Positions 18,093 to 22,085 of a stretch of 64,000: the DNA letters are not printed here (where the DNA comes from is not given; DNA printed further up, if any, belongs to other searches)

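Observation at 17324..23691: ABC exporter whose double permease is covalently fused to an extracytoplasmic M1 metallopeptidase, co-transcribed with a CRTAC1-like propeller protein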

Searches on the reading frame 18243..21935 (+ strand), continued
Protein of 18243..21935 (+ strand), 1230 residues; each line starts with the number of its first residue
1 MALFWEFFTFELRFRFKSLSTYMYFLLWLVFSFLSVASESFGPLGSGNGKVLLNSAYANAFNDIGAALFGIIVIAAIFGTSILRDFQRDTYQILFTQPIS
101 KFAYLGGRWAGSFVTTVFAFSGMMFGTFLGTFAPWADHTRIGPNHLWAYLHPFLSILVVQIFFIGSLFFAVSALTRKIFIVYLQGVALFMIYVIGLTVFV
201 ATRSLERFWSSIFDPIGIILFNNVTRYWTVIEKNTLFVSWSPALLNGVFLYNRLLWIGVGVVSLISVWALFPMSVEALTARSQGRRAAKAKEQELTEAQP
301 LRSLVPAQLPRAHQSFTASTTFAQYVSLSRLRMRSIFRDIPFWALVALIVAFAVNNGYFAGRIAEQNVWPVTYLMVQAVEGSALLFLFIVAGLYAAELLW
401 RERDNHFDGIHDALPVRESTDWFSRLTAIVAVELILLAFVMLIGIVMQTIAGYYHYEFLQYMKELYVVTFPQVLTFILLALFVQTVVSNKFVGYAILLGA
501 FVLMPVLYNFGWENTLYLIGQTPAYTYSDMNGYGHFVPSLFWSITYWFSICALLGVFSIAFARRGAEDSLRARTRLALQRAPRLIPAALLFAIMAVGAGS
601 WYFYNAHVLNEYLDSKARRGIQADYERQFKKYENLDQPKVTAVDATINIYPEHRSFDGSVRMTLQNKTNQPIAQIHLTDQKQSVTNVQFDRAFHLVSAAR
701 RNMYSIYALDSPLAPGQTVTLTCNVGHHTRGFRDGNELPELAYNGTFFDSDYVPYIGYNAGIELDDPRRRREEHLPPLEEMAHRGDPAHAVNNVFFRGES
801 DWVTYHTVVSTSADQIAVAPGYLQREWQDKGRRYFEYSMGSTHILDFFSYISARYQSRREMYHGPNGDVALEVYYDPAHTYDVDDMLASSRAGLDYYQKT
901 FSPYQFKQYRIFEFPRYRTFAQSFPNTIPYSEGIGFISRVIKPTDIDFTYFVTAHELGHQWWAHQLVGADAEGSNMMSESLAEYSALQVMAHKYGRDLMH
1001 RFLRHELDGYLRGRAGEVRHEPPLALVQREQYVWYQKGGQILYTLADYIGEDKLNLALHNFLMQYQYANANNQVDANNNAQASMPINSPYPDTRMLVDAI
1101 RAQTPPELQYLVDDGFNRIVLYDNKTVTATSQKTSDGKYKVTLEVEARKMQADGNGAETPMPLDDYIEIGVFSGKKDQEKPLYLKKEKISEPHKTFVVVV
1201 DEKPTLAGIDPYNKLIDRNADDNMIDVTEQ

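Call 34: find_homologous_proteins(query=A1, max_evalue=1e-10)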
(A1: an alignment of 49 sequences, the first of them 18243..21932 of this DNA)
Query A1 (49 sequences) (1230 aa, profile of the alignment): 1770 proteins with E <= 1e-10 among 8000 candidates; the best 120 are listed.
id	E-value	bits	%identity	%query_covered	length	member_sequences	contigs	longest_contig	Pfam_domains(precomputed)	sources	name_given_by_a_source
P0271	0.0e+0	1713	42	100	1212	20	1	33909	PF01433.27,PF12698.14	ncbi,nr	ncbi:MAG: hypothetical protein HY774_04345 [Acidobacteria bacterium]|nr:hypothetical protein [Acidob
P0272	0.0e+0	1692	38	99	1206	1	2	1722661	PF12730.14,PF01433.27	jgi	jgi:hypothetical protein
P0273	0.0e+0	1658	37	99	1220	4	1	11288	PF12730.14,PF01433.27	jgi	jgi:hypothetical protein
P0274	0.0e+0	1654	46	100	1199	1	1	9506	PF01433.27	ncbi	ncbi:MAG: ABC transporter permease/M1 family aminopeptidase [Blastocatellia bacterium]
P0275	0.0e+0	1643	37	99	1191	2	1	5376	PF01433.27,PF12698.14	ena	-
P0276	0.0e+0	1641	47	100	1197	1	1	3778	PF01433.27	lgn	-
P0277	0.0e+0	1639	46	100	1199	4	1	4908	PF01433.27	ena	-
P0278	0.0e+0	1637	38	99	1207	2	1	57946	PF12679.14,PF01433.27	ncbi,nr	ncbi:MAG TPA: M1 family aminopeptidase [Candidatus Polarisedimenticolia bacterium]|nr:M1 family amin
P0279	0.0e+0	1635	46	100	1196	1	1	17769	PF12730.14,PF01433.27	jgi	jgi:ABC-2 type transport system permease protein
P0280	0.0e+0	1634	45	100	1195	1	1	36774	PF01433.27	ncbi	-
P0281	0.0e+0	1633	47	100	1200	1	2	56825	PF01433.27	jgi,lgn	jgi:hypothetical protein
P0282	0.0e+0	1632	45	100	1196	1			PF01433.27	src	-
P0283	0.0e+0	1632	45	100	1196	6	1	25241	PF01433.27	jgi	-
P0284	0.0e+0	1631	46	100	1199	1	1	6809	PF01433.27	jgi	jgi:hypothetical protein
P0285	0.0e+0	1630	46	100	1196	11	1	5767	PF01433.27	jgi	jgi:hypothetical protein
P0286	0.0e+0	1630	48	100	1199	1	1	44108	PF01433.27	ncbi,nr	ncbi:MAG: M1 family aminopeptidase [Blastocatellia bacterium]|nr:M1 family aminopeptidase [Blastocat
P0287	0.0e+0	1628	48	100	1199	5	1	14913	PF01433.27,PF12698.14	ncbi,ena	-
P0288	0.0e+0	1619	45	100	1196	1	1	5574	PF01433.27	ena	-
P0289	0.0e+0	1619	37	99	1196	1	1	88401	PF12679.14,PF01433.27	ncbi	-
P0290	0.0e+0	1619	46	100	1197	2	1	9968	PF01433.27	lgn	-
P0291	0.0e+0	1616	45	100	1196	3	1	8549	PF01433.27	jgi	jgi:ABC-2 type transport system permease protein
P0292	0.0e+0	1611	39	99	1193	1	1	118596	PF12730.14,PF01433.27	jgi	jgi:ABC-type transport system involved in multi-copper enzyme maturation permease subunit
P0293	0.0e+0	1609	37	99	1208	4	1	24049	PF12679.14,PF01433.27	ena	-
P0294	0.0e+0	1604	45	100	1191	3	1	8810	PF01433.27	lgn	-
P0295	0.0e+0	1601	46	100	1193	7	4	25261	PF01433.27,PF12698.14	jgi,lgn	jgi:hypothetical protein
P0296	0.0e+0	1598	54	100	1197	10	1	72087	PF01433.27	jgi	jgi:hypothetical protein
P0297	0.0e+0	1593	45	100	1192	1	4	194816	PF01433.27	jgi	jgi:ABC-2 type transport system permease protein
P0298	0.0e+0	1593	53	100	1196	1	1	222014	PF01433.27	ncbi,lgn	-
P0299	0.0e+0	1589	54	100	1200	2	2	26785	PF01433.27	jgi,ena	-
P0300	0.0e+0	1587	55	100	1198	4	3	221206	PF01433.27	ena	-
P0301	0.0e+0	1585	39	99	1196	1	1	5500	PF12679.14,PF01433.27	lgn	-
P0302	0.0e+0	1585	46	100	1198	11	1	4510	PF01433.27,PF12698.14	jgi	jgi:hypothetical protein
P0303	0.0e+0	1584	35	99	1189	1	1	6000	PF12679.14,PF01433.27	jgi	jgi:ABC-2 type transport system permease protein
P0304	0.0e+0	1584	36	99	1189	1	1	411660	PF12679.14,PF01433.27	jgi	-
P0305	0.0e+0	1582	56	100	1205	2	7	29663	PF12730.14,PF01433.27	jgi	jgi:ABC-2 type transport system permease protein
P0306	0.0e+0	1581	40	100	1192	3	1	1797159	PF01433.27,PF12698.14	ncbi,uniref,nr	ncbi:M1 family aminopeptidase [Nannocystis sp. SCPEA4]|uniref:ABC transporter permease/M1 family ami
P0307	0.0e+0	1580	44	99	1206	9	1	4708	PF01433.27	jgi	jgi:ABC-2 type transport system permease protein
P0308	0.0e+0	1580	52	100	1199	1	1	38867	PF01433.27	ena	-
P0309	0.0e+0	1579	35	100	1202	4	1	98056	PF12730.14,PF01433.27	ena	-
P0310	0.0e+0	1579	54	100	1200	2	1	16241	PF01433.27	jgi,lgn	jgi:ABC-2 type transport system permease protein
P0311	0.0e+0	1576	51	100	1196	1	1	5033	PF01433.27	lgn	-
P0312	0.0e+0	1576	57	100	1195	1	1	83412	PF12730.14,PF01433.27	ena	-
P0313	0.0e+0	1575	54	100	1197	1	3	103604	PF12730.14,PF01433.27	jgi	jgi:ABC-2 type transport system permease protein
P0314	0.0e+0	1575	54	100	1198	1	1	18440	PF01433.27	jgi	jgi:hypothetical protein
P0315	0.0e+0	1574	54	100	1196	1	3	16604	PF12730.14,PF01433.27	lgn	-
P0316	0.0e+0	1574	36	100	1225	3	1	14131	PF12679.14,PF12730.14,PF01433.27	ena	-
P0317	0.0e+0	1574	53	100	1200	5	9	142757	PF01433.27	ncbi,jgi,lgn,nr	ncbi:MAG TPA: M1 family aminopeptidase [Bryobacteraceae bacterium]|nr:M1 family aminopeptidase [Bryo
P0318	0.0e+0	1573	53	100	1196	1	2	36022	PF12730.14,PF01433.27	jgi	jgi:ABC-2 type transport system permease protein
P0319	0.0e+0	1573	37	99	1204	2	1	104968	PF01433.27,PF12698.14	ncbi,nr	ncbi:MAG: M1 family aminopeptidase [Bacteroidia bacterium]|nr:M1 family aminopeptidase [Bacteroidia 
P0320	0.0e+0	1573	55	100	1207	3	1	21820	PF01433.27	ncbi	-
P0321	0.0e+0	1572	52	100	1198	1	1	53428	PF01433.27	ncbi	-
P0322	0.0e+0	1572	54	100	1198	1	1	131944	PF12730.14,PF01433.27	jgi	jgi:ABC-2 type transport system permease protein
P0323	0.0e+0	1572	58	100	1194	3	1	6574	PF12730.14,PF01433.27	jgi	jgi:ABC-2 type transport system permease protein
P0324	0.0e+0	1571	51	100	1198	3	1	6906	PF01433.27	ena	-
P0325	0.0e+0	1571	54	100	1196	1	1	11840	PF12730.14,PF01433.27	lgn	-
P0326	0.0e+0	1571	53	100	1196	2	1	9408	PF12730.14,PF01433.27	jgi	jgi:ABC-2 type transport system permease protein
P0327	0.0e+0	1570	54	100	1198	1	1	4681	PF12730.14,PF01433.27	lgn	-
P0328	0.0e+0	1570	54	100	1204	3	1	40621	PF01433.27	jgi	-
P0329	0.0e+0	1569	54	100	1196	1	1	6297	PF12730.14,PF01433.27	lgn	-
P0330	0.0e+0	1569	58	100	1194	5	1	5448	PF01433.27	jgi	jgi:hypothetical protein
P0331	0.0e+0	1569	55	100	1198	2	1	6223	PF12730.14,PF01433.27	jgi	jgi:ABC-2 type transport system permease protein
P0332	0.0e+0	1569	56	100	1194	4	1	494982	PF12730.14,PF01433.27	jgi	jgi:ABC-2 type transport system permease protein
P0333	0.0e+0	1569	53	100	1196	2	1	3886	PF12730.14,PF01433.27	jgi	jgi:ABC-2 type transport system permease protein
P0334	0.0e+0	1568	53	100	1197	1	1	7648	PF12730.14,PF01433.27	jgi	jgi:ABC-2 type transport system permease protein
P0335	0.0e+0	1568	53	100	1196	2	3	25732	PF12730.14,PF01433.27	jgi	jgi:ABC-2 type transport system permease protein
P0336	0.0e+0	1567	53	100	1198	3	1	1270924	PF12730.14,PF01433.27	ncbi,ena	-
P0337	0.0e+0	1567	54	100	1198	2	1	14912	PF12730.14,PF01433.27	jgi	jgi:ABC-2 type transport system permease protein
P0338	0.0e+0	1566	53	100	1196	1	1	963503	PF12730.14,PF01433.27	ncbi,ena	-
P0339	0.0e+0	1566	57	100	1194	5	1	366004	PF12730.14,PF01433.27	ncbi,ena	-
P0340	0.0e+0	1565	54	100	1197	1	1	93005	PF12730.14,PF01433.27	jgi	jgi:ABC-2 type transport system permease protein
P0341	0.0e+0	1565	53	100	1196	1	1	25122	PF12730.14,PF01433.27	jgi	jgi:ABC-2 type transport system permease protein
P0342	0.0e+0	1565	57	100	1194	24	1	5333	PF12730.14,PF01433.27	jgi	jgi:ABC-2 type transport system permease protein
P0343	0.0e+0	1564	52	100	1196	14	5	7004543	PF12730.14,PF01433.27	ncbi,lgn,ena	ncbi:MAG: M1 family aminopeptidase [Candidatus Acidiferrum sp.]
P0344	0.0e+0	1564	54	100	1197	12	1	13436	PF12730.14,PF01433.27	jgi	-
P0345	0.0e+0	1564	56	100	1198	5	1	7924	PF12730.14,PF01433.27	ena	-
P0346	0.0e+0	1564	54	100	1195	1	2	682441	PF01433.27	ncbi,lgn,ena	-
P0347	0.0e+0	1564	54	100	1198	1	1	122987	PF12730.14,PF01433.27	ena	-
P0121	0.0e+0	1564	54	100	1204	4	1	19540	PF12730.14,PF01433.27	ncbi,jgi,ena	jgi:hypothetical protein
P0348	0.0e+0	1563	58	100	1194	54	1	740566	PF12730.14,PF01433.27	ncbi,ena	-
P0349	0.0e+0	1563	53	100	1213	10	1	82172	PF12730.14,PF01433.27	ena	-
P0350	0.0e+0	1563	57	100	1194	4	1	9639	PF01433.27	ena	-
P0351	0.0e+0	1563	68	100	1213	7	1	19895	PF12730.14,PF01433.27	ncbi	ncbi:MAG: M1 family aminopeptidase [Candidatus Acidiferrales bacterium]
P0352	0.0e+0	1563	38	100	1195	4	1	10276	PF12730.14,PF01433.27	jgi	jgi:ABC-type transport system involved in multi-copper enzyme maturation permease subunit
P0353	0.0e+0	1563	57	100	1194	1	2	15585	PF01433.27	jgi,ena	jgi:ABC-2 type transport system permease protein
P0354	0.0e+0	1563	53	100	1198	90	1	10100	PF12730.14,PF01433.27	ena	-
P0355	0.0e+0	1563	65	100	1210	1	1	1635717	PF12730.14,PF01433.27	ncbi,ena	-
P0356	0.0e+0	1562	54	100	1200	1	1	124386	PF01433.27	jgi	jgi:hypothetical protein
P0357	0.0e+0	1562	52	100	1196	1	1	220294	PF12730.14,PF01433.27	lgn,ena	-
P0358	0.0e+0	1562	53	100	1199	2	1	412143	PF01433.27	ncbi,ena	-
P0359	0.0e+0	1561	54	100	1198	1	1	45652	PF01433.27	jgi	jgi:hypothetical protein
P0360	0.0e+0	1561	54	100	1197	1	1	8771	PF01433.27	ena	-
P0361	0.0e+0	1561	55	100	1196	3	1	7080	PF12730.14,PF01433.27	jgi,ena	jgi:ABC-2 type transport system permease protein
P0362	0.0e+0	1561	55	100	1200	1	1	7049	PF12730.14,PF01433.27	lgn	-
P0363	0.0e+0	1561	66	100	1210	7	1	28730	PF12730.14,PF01433.27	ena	-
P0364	0.0e+0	1561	55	100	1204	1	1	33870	PF01433.27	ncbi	-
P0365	0.0e+0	1560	56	100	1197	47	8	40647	PF01433.27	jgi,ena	jgi:ABC-type transport system involved in multi-copper enzyme maturation permease subunit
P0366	0.0e+0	1560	52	100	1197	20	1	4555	PF12730.14,PF01433.27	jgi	jgi:ABC-2 type transport system permease protein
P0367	0.0e+0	1560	52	100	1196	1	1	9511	PF01433.27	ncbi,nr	ncbi:MAG: hypothetical protein JO061_12415 [Acidobacteriaceae bacterium]|nr:hypothetical protein [Ac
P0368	0.0e+0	1560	54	100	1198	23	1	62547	PF12730.14,PF01433.27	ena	-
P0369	0.0e+0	1559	58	100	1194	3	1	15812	PF12730.14,PF01433.27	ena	-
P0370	0.0e+0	1559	66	100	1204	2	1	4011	PF12730.14,PF01433.27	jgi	jgi:ABC-2 type transport system permease protein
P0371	0.0e+0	1559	69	100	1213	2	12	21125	PF12730.14,PF01433.27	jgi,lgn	jgi:ABC-2 type transport system permease protein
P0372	0.0e+0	1559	56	100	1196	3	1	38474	PF12730.14,PF01433.27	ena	-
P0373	0.0e+0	1559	53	100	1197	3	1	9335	PF12730.14,PF01433.27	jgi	-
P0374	0.0e+0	1559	53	100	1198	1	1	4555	PF12730.14,PF01433.27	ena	-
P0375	0.0e+0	1558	52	100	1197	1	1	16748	PF12730.14,PF01433.27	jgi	jgi:ABC-2 type transport system permease protein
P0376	0.0e+0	1558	52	100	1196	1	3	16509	PF12730.14,PF01433.27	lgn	-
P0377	0.0e+0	1558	56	100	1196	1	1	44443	PF12730.14,PF01433.27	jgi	jgi:ABC-2 type transport system permease protein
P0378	0.0e+0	1558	69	100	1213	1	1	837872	PF12730.14,PF01433.27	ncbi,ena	-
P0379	0.0e+0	1558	53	100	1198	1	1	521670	PF12730.14,PF01433.27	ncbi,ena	-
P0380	0.0e+0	1558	56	100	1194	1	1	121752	PF01433.27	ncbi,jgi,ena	jgi:hypothetical protein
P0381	0.0e+0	1557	65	100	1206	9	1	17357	PF12730.14,PF01433.27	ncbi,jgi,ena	jgi:hypothetical protein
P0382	0.0e+0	1557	52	100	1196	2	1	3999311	PF12730.14,PF01433.27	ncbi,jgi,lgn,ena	jgi:ABC-2 type transport system permease protein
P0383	0.0e+0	1557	71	100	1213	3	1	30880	PF12730.14,PF01433.27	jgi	-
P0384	0.0e+0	1556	71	100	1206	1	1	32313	PF12730.14,PF01433.27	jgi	jgi:hypothetical protein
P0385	0.0e+0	1556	71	100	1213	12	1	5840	PF12730.14,PF01433.27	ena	-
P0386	0.0e+0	1556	70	100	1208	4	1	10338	PF12730.14,PF01433.27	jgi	jgi:ABC-2 type transport system permease protein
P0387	0.0e+0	1556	52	100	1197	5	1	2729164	PF12730.14,PF01433.27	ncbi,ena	-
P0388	0.0e+0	1556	54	100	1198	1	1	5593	PF12730.14,PF01433.27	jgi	jgi:ABC-2 type transport system permease protein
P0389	0.0e+0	1556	53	100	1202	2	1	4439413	PF12730.14,PF01433.27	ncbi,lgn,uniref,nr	ncbi:Peptidase family M1 [Granulicella pectinivorans]|uniref:Peptidase family M1 n=1 Tax=Granulicell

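Call 37: find_encoding_contigs(protein=P0002, flank=6000, max_places=2)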
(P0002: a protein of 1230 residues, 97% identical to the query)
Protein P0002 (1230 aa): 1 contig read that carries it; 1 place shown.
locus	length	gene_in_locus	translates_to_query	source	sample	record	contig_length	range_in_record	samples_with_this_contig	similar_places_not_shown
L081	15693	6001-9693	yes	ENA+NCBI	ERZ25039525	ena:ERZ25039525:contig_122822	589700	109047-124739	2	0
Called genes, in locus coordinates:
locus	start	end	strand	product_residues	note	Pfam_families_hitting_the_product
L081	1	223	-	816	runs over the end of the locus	PF12704:MacB_PCD, PF02687:FtsX, PF12704:MacB_PCD, PF02687:FtsX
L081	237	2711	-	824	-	PF12704:MacB_PCD, PF02687:FtsX, PF12704:MacB_PCD, PF02687:FtsX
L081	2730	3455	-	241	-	PF02463:SMC_N (faint), PF00005:ABC_tran, PF13304:AAA_21 (faint)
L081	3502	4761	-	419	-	PF25973:BSH_CzcB (faint), PF25989:YknX_C (faint)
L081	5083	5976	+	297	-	PF02463:SMC_N (faint), PF00005:ABC_tran, PF13175:AAA_15 (faint), PF13304:AAA_21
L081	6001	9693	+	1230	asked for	PF12730:ABC2_membrane_4 (weak), PF01433:Peptidase_M1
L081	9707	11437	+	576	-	PF01839:FG-GAP (faint), PF13517:FG-GAP_3, PF07593:UnbV_ASPIC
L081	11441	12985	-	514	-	PF07719:TPR_2 (faint), PF12569:NatA_aux_su (faint), PF14559:TPR_19 (weak), PF13428:TPR_14 (weak), PF13429:TPR_15 (weak), PF23914:TPR_CcmH_CycH, PF13432:TPR_16, PF14559:TPR_19 (weak), +15 more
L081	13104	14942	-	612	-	PF01839:FG-GAP (faint), PF13517:FG-GAP_3, PF07593:UnbV_ASPIC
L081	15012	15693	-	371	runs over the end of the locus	PF21033:RMD1-3 (faint), PF13432:TPR_16 (weak), PF14559:TPR_19 (weak), PF23914:TPR_CcmH_CycH, PF13414:TPR_11 (weak), PF23914:TPR_CcmH_CycH, PF13414:TPR_11 (weak), PF14559:TPR_19 (weak), +11 more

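Call 38: find_encoding_contigs(protein=P0025, flank=6000, max_places=2)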
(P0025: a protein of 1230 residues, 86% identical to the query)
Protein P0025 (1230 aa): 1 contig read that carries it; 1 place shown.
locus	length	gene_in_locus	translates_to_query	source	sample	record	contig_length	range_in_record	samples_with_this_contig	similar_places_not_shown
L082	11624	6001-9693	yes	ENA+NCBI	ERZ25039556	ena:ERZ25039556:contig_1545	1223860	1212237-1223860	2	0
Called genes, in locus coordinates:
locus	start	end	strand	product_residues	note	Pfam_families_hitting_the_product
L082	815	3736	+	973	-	PF00069:Pkinase, PF01636:APH (faint), PF07714:PK_Tyr_Ser-Thr, PF03109:ABC1, PF00515:TPR_1 (faint), PF13181:TPR_8 (faint), PF07719:TPR_2 (weak), PF14559:TPR_19, +5 more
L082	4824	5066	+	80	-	-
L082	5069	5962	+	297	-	PF02463:SMC_N (faint), PF00005:ABC_tran, PF13304:AAA_21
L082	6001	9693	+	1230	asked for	PF12730:ABC2_membrane_4 (faint), PF01433:Peptidase_M1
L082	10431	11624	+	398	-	?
